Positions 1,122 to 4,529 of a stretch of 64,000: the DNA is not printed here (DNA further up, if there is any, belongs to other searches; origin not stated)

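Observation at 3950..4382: Met/Pro-rich ~130-aa C-terminal tail on a Dld/GlcDF-like FAD-FeS-CCG oxidoreductase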

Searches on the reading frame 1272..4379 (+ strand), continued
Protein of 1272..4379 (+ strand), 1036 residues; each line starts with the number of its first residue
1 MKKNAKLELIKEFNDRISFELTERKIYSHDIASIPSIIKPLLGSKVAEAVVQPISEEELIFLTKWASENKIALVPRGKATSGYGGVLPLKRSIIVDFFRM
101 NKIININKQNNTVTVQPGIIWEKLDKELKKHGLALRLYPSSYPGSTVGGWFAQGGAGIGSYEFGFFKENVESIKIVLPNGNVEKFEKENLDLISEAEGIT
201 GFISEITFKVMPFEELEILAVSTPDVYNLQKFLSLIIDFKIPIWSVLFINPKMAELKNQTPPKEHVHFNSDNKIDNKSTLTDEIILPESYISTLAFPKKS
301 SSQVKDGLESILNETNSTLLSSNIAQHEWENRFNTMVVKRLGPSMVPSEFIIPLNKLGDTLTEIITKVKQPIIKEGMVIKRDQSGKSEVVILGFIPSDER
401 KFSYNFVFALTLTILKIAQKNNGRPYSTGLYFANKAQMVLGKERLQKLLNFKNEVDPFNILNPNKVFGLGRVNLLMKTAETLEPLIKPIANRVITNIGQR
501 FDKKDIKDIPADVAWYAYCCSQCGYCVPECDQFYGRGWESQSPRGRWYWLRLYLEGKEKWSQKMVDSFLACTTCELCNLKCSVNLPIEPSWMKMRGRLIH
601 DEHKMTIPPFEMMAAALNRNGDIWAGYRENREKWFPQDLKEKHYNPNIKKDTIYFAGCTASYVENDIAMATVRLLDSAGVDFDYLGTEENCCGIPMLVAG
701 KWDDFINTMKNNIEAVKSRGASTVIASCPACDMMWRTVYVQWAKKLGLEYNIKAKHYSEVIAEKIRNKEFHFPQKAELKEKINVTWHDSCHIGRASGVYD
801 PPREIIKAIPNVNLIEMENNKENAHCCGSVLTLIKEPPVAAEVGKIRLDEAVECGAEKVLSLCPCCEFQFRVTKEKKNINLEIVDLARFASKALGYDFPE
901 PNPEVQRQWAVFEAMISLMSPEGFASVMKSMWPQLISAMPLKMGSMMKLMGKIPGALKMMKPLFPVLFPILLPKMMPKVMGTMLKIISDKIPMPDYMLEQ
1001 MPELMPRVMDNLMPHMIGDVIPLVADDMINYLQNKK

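Call 44: fold_search(model_id=the predicted structure, library=pdb)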
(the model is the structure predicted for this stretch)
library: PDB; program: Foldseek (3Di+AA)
matches with E <= 10: 804; with E <= 0.001: 313
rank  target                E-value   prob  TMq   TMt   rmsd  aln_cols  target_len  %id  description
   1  8jdv                  4.7e-19  1.00  0.37  0.80   4.5       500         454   18  Crystal structure of mLDHD in complex with 2-ketohexanoic acid (released 2023-10-18)
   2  8jdy                  8.2e-19  1.00  0.37  0.80   4.5       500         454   17  Crystal structure of mLDHD in complex with 2-ketoisocaproic acid (released 2023-10-18)
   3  8jdt                  8.5e-19  1.00  0.37  0.81   3.9       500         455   17  Crystal structure of mLDHD in complex with 2-ketobutanoic acid (released 2023-10-18)
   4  8jde                  9.3e-19  1.00  0.37  0.80   4.2       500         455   18  Crystal structure of mLDHD in complex with D-lactate (released 2023-10-18)
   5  8jdx                  1.4e-18  1.00  0.37  0.80   4.3       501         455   17  Crystal structure of mLDHD in complex with 2-ketoisovaleric acid (released 2023-10-18)
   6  9qit_A                1.6e-18  1.00  0.36  0.78   4.9       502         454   17  Crystal structure of a D-lactate dehydrogenase in complex with D-lactate from Porcellio dilatatus (released 2025-12-03)
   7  8jdp                  1.9e-18  1.00  0.37  0.80   4.2       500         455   18  Crystal structure of H405A mLDHD in complex with D-2-hydroxyisovaleric acid (released 2023-10-18)
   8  8jdc                  1.9e-18  1.00  0.37  0.80   4.1       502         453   17  Crystal structure of mLDHD in apo form (released 2023-10-18)
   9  8jdb                  1.9e-18  1.00  0.36  0.77   4.9       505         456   17  Crystal structure of H405A mLDHD in complex with D-2-hydroxyoctanoic acid (released 2023-10-18)
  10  8jds                  2.3e-18  1.00  0.37  0.79   4.1       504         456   17  Crystal structure of mLDHD in complex with Pyruvate (released 2023-10-18)
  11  9qit_D                2.4e-18  1.00  0.37  0.80   4.0       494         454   19  Crystal structure of a D-lactate dehydrogenase in complex with D-lactate from Porcellio dilatatus (released 2025-12-03)
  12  9qit_B                4.0e-18  1.00  0.37  0.79   4.1       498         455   18  Crystal structure of a D-lactate dehydrogenase in complex with D-lactate from Porcellio dilatatus (released 2025-12-03)
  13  8jdu                  5.4e-18  1.00  0.36  0.78   4.4       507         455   17  Crystal structure of mLDHD in complex with 2-ketovaleric acid (released 2023-10-18)
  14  9qgz_A                8.7e-18  1.00  0.36  0.79   4.6       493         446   19  Crystal structure of a D-lactate dehydrogenase from Porcellio dilatatus (released 2025-12-03)
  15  5ae1_D                2.2e-17  1.00  0.37  0.66   5.9       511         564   19  Ether Lipid-Generating Enzyme AGPS in complex with inhibitor ZINC69435460 (released 2015-09-09)
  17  9qit_E                3.6e-17  1.00  0.36  0.78   4.4       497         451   18  Crystal structure of a D-lactate dehydrogenase in complex with D-lactate from Porcellio dilatatus (released 2025-12-03)
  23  9qgz_C                6.3e-17  1.00  0.35  0.77   4.8       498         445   19  Crystal structure of a D-lactate dehydrogenase from Porcellio dilatatus (released 2025-12-03)
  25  9qgz_F                7.8e-17  1.00  0.35  0.76   4.8       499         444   19  Crystal structure of a D-lactate dehydrogenase from Porcellio dilatatus (released 2025-12-03)
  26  9qit_H                8.5e-17  1.00  0.35  0.78   5.6       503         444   19  Crystal structure of a D-lactate dehydrogenase in complex with D-lactate from Porcellio dilatatus (released 2025-12-03)
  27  9qgz_B                9.3e-17  1.00  0.36  0.78   4.1       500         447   18  Crystal structure of a D-lactate dehydrogenase from Porcellio dilatatus (released 2025-12-03)
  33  9qgz_E                1.3e-16  1.00  0.35  0.77   4.6       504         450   18  Crystal structure of a D-lactate dehydrogenase from Porcellio dilatatus (released 2025-12-03)
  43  9qit_G                3.1e-16  1.00  0.34  0.78   5.7       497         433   19  Crystal structure of a D-lactate dehydrogenase in complex with D-lactate from Porcellio dilatatus (released 2025-12-03)
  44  9qgz_D                3.4e-16  1.00  0.35  0.75   4.7       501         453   18  Crystal structure of a D-lactate dehydrogenase from Porcellio dilatatus (released 2025-12-03)
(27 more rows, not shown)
